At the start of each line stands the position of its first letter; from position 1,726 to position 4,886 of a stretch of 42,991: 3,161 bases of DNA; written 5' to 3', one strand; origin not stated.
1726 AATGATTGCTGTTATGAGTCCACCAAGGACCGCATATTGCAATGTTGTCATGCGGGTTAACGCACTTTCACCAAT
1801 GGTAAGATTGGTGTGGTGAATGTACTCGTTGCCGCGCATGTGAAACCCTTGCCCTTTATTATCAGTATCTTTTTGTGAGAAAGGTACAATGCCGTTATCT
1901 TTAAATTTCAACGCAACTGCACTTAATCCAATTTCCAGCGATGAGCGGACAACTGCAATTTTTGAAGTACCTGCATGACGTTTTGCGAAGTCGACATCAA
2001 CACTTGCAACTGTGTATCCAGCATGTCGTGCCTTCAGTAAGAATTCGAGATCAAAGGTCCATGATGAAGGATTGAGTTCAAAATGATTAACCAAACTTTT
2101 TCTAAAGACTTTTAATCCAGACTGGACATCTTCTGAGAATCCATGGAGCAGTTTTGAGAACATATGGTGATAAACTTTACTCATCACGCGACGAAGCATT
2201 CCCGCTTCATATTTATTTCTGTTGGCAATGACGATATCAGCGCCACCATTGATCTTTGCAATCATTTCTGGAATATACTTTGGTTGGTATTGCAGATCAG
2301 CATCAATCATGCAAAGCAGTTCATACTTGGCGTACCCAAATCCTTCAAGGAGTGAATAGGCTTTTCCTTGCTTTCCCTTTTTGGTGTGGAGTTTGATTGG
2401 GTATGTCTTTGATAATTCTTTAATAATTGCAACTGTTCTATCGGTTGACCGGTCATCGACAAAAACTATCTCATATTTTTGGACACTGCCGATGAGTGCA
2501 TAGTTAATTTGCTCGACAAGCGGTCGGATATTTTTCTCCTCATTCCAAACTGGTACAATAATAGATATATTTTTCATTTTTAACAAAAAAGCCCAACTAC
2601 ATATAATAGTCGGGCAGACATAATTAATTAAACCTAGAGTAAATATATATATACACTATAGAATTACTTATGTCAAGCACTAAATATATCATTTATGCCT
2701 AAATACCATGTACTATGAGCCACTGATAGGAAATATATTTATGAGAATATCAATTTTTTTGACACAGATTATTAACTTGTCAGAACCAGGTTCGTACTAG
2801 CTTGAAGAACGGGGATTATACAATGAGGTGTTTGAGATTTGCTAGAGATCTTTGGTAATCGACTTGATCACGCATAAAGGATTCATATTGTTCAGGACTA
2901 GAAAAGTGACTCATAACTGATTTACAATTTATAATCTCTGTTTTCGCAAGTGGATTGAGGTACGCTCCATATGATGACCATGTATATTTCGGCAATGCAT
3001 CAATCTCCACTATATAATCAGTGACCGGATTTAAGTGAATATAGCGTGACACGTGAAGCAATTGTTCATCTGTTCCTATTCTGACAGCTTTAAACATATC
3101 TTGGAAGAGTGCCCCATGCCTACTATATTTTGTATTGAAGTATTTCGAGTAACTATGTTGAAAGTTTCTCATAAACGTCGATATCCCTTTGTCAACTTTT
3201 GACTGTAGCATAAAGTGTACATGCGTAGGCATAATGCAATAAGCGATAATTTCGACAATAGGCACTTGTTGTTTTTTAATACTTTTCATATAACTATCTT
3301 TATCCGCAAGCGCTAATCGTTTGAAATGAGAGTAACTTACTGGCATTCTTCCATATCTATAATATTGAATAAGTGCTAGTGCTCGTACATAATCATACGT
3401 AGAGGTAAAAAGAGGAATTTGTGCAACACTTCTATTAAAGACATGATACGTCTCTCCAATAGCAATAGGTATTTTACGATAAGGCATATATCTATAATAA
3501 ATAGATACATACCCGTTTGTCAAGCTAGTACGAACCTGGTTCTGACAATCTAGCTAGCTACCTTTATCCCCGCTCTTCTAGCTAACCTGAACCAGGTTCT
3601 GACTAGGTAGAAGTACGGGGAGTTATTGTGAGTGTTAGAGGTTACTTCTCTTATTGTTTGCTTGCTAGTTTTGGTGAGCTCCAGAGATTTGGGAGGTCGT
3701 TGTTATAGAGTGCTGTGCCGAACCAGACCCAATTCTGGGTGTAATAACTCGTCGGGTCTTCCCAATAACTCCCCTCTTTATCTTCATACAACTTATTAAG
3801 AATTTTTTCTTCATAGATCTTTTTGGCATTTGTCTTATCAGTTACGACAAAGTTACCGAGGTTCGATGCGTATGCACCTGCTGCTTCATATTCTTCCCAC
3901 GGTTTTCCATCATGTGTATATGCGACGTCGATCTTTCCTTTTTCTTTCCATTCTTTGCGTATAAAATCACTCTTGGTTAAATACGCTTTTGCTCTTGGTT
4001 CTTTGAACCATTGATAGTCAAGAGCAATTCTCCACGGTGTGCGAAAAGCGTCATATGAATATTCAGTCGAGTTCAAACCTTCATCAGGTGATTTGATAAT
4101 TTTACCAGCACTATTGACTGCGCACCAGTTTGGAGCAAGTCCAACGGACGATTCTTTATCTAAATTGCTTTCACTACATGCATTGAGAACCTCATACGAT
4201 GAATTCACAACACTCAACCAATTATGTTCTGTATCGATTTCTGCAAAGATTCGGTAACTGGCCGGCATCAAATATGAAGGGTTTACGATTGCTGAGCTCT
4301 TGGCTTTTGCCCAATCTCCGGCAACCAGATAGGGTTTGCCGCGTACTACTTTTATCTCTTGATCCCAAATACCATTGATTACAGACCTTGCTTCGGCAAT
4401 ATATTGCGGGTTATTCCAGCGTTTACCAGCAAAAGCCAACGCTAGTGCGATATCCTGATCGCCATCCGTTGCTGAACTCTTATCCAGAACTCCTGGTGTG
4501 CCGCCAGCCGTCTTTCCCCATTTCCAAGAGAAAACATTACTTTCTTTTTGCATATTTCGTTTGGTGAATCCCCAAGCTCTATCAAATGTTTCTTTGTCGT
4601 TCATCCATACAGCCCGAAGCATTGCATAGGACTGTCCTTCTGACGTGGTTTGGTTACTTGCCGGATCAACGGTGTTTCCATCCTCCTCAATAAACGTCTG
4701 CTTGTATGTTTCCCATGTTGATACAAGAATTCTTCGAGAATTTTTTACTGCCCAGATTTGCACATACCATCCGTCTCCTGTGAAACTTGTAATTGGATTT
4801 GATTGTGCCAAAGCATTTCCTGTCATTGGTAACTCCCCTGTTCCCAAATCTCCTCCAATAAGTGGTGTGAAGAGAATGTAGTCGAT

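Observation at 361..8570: Two tandem fusions of a polyprenyl-phosphate-sugar-synthase-like GT2 to a processive GT2 synthase, each followed by a GT-C membrane protein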

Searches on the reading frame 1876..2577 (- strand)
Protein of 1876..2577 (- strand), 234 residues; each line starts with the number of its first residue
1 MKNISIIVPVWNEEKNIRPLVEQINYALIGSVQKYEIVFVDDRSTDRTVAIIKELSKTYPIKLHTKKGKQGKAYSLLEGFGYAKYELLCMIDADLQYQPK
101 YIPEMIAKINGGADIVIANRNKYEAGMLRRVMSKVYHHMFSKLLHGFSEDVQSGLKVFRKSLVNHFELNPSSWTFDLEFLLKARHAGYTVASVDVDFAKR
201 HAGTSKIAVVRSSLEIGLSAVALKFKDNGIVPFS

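Call 85: search_solved_structures(query=window:1876-2577:-, max_evalue=1e-15, show_alignments=1)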
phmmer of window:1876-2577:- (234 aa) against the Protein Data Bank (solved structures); distinct sequences matched with E-value up to 1e-15: 4.
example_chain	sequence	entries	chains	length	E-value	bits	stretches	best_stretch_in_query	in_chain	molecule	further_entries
5mlz_A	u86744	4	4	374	6.6e-26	94.8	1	3-207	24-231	Dolichol monophosphate mannose synthase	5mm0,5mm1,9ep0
9hwj_A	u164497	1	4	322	1.3e-17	67.6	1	2-210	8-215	Undecaprenyl-phosphate 4-deoxy-4-formamido-L-arabinose transferase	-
9bhc_C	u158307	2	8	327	2.6e-16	63.4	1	2-211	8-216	Undecaprenyl-phosphate 4-deoxy-4-formamido-L-arabinose transferase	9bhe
8vxh_A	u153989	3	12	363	3.5e-16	63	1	2-211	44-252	Undecaprenyl-phosphate 4-deoxy-4-formamido-L-arabinose transferase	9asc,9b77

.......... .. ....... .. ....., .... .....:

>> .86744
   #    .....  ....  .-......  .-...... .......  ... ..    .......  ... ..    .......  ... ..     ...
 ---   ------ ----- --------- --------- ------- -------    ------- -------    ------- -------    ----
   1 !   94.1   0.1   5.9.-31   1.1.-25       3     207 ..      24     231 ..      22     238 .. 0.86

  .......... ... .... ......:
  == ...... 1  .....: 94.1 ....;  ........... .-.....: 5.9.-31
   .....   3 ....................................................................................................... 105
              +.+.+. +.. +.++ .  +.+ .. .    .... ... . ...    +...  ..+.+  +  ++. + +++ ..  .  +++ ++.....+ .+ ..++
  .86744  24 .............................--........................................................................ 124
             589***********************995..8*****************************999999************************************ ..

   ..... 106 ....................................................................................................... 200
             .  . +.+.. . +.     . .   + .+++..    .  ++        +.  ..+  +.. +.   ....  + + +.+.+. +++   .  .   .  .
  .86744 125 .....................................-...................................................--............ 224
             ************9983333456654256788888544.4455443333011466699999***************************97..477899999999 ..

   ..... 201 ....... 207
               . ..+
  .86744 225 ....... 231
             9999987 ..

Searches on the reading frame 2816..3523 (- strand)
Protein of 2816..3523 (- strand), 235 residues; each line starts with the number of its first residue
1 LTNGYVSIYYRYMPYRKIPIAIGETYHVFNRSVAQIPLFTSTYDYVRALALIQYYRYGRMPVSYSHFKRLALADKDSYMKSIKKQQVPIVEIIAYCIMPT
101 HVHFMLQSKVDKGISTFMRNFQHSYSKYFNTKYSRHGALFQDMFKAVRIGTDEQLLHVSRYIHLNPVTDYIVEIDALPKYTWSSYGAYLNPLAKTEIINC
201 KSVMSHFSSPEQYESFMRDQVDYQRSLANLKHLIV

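Call 3: search_protein_families(library=pfam, proteins=[window:2816-3523:-], max_evalue=0.01)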
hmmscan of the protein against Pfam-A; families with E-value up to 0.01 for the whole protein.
window:2816-3523:- (235 aa): 1 family
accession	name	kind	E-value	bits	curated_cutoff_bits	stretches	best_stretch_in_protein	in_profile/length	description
PF01797.21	Y1_Tnp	-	7.3e-12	45.9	23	1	90-163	41-119/121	Transposase IS200 like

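Call 5: search_protein_families(library=ncbifam, proteins=[window:2816-3523:-], max_evalue=0.001)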
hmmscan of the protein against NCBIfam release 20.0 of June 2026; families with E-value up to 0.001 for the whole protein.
window:2816-3523:- (235 aa): 1 family
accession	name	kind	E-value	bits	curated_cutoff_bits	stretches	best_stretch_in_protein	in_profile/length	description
NF047646.1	REP_Tyr_transpos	equivalog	4.5e-14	52.6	80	1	86-173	43-138/146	REP-associated tyrosine transposase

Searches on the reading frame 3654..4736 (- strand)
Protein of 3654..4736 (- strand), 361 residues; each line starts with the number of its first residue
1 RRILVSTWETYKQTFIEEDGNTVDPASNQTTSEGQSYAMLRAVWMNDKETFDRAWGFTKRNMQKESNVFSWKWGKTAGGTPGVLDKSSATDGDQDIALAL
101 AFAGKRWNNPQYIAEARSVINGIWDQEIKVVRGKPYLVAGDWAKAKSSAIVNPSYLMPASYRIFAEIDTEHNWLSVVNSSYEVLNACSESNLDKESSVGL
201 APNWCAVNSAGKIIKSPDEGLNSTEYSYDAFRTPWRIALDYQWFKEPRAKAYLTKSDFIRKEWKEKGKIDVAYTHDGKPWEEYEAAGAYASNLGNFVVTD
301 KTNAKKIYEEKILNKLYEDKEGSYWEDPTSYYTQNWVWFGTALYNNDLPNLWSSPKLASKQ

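Call 84: search_solved_structures(query=window:3654-4736:-, max_evalue=1e-25, show_alignments=2)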
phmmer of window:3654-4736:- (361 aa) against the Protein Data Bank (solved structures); distinct sequences matched with E-value up to 1e-25: 2.
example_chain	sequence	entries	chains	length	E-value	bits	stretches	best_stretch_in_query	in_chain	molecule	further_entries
1cem_A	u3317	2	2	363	3.7e-31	111.8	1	24-314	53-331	CELLULASE CELA (1,4-BETA-D-GLUCAN-GLUCANOHYDROLASE) | endoglucanase A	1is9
1kwf_A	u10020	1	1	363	2e-30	109.4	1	24-314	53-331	Endoglucanase A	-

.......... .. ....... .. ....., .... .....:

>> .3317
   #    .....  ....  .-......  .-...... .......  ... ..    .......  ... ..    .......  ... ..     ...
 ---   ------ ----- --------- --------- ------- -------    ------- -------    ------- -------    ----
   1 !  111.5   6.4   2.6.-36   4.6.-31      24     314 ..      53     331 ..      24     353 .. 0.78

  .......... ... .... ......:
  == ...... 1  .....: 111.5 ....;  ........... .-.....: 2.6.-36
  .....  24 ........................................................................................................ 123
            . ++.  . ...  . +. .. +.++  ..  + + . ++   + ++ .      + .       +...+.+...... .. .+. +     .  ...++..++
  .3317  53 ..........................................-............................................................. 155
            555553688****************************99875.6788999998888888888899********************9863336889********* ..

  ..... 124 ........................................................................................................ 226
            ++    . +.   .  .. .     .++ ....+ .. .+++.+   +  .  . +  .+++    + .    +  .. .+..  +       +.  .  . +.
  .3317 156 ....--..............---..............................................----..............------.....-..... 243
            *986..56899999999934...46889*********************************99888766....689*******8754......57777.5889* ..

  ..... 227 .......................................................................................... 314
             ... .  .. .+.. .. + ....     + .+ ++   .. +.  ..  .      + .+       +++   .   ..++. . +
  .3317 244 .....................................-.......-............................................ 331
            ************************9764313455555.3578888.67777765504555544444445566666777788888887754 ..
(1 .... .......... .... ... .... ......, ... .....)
